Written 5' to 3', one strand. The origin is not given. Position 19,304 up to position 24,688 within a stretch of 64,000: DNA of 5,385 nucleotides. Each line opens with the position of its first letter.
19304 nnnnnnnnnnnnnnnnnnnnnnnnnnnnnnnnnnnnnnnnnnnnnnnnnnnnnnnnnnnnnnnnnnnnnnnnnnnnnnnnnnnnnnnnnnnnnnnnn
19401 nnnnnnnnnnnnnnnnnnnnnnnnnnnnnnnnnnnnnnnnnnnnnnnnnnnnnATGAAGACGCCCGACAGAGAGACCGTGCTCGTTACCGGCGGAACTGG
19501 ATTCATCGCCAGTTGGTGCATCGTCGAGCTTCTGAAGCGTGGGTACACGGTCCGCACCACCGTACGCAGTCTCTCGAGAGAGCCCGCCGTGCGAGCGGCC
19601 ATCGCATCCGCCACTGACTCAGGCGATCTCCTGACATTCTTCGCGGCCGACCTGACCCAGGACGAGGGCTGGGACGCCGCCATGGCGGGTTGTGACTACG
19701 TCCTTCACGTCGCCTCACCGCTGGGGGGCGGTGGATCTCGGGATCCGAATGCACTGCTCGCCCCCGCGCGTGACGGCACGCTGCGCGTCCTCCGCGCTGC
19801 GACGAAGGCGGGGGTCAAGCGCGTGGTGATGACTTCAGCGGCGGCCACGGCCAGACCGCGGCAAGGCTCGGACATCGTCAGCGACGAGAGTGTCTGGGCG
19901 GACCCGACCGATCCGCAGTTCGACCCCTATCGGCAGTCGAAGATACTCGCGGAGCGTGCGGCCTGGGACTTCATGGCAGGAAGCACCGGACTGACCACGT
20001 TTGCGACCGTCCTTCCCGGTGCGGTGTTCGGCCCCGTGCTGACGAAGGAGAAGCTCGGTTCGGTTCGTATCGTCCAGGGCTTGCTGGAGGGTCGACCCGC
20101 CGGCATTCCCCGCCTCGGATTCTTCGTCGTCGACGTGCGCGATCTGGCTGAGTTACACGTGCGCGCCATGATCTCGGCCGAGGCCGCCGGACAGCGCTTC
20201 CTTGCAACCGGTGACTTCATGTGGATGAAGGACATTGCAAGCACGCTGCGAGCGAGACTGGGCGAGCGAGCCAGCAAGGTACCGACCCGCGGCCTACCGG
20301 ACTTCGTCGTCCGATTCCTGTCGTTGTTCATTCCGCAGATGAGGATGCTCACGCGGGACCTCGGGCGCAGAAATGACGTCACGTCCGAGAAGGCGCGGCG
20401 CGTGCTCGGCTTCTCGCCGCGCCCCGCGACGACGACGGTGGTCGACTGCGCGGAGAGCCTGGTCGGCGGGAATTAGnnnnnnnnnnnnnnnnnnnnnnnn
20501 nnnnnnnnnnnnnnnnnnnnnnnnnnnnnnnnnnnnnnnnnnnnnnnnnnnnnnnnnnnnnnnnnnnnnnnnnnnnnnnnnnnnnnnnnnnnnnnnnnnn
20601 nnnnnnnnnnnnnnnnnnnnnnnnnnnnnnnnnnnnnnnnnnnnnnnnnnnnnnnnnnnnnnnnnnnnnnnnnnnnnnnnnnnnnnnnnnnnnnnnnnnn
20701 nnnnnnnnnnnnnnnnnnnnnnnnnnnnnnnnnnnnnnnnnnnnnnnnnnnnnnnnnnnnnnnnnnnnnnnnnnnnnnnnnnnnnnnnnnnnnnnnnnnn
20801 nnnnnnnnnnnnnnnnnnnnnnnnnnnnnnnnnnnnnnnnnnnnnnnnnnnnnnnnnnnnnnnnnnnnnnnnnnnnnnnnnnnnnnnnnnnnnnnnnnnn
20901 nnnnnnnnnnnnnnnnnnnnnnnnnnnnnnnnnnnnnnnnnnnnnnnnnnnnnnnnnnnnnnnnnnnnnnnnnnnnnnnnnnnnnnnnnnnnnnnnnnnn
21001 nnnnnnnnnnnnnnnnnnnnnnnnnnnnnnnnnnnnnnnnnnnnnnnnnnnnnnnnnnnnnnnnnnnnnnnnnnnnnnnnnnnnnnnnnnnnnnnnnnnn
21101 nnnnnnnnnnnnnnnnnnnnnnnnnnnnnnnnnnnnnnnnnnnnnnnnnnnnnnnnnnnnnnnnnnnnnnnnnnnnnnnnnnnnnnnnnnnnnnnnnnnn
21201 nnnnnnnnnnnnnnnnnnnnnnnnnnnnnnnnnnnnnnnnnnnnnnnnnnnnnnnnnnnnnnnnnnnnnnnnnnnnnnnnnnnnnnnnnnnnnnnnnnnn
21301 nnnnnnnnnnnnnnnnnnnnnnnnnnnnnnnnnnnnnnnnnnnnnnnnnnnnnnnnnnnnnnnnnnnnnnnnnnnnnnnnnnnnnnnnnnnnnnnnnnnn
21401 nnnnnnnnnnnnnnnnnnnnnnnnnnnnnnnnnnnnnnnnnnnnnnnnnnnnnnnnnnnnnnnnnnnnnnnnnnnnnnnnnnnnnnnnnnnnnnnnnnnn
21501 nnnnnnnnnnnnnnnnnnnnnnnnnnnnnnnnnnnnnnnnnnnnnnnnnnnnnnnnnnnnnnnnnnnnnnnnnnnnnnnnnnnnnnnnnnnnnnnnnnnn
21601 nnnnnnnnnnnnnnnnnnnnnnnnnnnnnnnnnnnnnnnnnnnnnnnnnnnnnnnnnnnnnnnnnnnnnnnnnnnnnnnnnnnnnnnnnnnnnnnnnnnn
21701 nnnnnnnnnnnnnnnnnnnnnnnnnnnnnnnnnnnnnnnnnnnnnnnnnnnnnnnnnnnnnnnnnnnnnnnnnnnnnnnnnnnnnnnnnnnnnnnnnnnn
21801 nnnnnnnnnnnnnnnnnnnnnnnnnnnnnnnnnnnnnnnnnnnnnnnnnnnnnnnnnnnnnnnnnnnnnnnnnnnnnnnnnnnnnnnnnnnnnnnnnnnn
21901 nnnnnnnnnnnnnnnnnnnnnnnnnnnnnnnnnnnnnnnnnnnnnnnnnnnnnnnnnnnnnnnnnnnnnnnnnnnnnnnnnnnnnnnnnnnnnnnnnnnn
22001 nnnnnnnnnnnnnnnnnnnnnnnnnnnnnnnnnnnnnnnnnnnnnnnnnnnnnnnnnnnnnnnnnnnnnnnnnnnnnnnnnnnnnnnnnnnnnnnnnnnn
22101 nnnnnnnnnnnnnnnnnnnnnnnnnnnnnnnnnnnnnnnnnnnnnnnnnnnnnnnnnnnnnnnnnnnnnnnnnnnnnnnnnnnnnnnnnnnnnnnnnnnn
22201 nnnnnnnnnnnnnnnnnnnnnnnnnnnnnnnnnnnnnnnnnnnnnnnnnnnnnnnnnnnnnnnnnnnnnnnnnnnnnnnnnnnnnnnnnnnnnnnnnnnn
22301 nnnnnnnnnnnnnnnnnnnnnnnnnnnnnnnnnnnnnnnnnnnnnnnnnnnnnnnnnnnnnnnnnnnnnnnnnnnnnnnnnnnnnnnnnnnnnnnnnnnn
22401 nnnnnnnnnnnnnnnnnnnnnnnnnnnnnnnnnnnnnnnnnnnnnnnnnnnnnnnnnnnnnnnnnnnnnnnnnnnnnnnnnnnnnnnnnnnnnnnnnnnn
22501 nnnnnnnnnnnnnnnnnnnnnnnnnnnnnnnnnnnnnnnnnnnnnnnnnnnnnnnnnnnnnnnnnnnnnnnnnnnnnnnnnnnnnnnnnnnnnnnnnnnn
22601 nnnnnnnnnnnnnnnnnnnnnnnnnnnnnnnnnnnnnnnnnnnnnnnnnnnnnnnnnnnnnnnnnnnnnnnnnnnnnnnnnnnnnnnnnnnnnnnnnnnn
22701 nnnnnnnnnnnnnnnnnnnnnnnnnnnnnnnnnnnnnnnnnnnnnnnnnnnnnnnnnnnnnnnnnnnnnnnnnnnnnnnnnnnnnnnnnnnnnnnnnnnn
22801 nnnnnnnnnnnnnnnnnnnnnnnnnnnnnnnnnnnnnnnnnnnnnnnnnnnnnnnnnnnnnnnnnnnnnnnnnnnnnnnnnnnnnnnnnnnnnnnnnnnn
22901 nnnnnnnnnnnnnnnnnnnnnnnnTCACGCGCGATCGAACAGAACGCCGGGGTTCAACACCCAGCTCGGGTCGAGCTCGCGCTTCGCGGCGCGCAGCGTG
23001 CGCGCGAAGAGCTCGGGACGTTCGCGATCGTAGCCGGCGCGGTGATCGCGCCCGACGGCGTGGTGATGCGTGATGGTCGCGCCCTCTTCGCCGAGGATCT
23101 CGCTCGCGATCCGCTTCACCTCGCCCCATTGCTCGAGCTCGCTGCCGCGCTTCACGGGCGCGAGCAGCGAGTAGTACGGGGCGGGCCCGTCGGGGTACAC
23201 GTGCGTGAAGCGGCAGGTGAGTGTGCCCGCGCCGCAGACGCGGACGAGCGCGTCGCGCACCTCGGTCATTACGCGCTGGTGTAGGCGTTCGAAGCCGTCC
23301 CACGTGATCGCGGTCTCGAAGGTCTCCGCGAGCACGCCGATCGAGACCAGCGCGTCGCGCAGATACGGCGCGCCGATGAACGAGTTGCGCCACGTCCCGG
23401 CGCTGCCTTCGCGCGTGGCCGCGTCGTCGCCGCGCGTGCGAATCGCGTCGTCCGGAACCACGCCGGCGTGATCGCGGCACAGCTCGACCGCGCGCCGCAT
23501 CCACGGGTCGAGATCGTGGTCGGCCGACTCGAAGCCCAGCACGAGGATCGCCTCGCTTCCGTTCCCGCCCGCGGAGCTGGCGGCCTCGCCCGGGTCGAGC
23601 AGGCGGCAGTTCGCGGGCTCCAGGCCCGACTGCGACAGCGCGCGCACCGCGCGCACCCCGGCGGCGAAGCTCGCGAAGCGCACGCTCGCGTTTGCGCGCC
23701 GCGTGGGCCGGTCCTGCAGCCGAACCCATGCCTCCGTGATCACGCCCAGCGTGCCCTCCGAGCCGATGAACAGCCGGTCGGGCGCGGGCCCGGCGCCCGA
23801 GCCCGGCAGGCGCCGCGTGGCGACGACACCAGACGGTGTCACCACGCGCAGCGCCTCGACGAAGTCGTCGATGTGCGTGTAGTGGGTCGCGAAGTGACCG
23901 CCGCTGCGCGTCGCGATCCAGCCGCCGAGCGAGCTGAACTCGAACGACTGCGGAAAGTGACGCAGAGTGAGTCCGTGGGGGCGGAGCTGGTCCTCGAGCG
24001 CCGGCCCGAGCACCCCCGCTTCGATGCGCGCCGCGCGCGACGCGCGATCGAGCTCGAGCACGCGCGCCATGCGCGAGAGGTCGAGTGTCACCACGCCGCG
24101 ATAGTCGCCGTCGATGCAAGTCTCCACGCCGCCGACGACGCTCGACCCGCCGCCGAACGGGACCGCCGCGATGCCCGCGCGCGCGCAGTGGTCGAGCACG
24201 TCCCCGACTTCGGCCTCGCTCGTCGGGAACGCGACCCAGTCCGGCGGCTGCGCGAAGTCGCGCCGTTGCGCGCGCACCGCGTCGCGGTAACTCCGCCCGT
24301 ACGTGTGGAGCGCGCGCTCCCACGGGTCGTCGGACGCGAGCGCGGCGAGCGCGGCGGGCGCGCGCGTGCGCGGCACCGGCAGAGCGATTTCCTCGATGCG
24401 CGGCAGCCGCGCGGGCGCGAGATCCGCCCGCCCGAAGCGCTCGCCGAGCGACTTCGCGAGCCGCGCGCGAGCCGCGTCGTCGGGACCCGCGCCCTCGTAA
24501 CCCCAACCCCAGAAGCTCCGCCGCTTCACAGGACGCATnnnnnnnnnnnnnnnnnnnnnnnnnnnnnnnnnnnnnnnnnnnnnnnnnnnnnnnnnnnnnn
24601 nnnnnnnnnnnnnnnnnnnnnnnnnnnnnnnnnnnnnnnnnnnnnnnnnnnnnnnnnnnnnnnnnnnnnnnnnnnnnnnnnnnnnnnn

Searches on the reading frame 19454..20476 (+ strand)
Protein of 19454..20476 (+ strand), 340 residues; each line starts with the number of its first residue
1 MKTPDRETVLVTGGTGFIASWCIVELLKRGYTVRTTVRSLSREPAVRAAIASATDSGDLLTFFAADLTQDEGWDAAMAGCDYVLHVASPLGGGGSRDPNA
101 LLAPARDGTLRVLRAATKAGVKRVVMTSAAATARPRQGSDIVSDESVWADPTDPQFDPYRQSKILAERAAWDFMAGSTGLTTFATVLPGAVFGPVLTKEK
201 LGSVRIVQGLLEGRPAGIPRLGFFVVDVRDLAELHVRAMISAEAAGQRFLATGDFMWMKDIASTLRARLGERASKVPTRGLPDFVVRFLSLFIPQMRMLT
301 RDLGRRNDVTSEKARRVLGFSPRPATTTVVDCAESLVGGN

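Call 81: search_protein_families(library=pfam, proteins=[window:19454-20476:+], max_evalue=0.00001)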
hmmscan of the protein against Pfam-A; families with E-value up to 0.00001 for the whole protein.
window:19454-20476:+ (340 aa): 6 families
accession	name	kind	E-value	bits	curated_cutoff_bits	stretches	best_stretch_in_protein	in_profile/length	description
PF01370.27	Epimerase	-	6.8e-23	81.8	20.9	1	9-241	1-227/240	NAD dependent epimerase/dehydratase family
PF01073.25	3Beta_HSD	-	2.5e-15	56.7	22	1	10-200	1-190/280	3-beta hydroxysteroid dehydrogenase/isomerase family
PF13460.12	NAD_binding_10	-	1.6e-13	51.4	27.2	1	13-139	1-108/184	NAD(P)H-binding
PF16363.11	GDP_Man_Dehyd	-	2.6e-09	37.4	27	1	10-132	1-132/332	GDP-mannose 4,6 dehydratase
PF05368.20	NmrA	-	8.6e-09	35.8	27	1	7-133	3-111/298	NmrA-like family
PF07993.18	NAD_binding_4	-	3.1e-06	27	20.1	0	11-173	1-191/258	Male sterility protein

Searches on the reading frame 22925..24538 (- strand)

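Call 61: search_protein_families(library=pfam, proteins=[window:22925-24538:-], max_evalue=0.00001)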
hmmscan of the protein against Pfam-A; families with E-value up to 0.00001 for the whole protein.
window:22925-24538:- (537 aa): 2 families
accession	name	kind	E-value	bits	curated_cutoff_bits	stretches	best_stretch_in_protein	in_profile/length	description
PF01565.28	FAD_binding_4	-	2.1e-33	115.4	26.4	1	99-239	1-135/139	FAD binding domain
PF02913.24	FAD-oxidase_C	-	2.7e-31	109.6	21.2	1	278-531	2-246/248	FAD linked oxidases, C-terminal domain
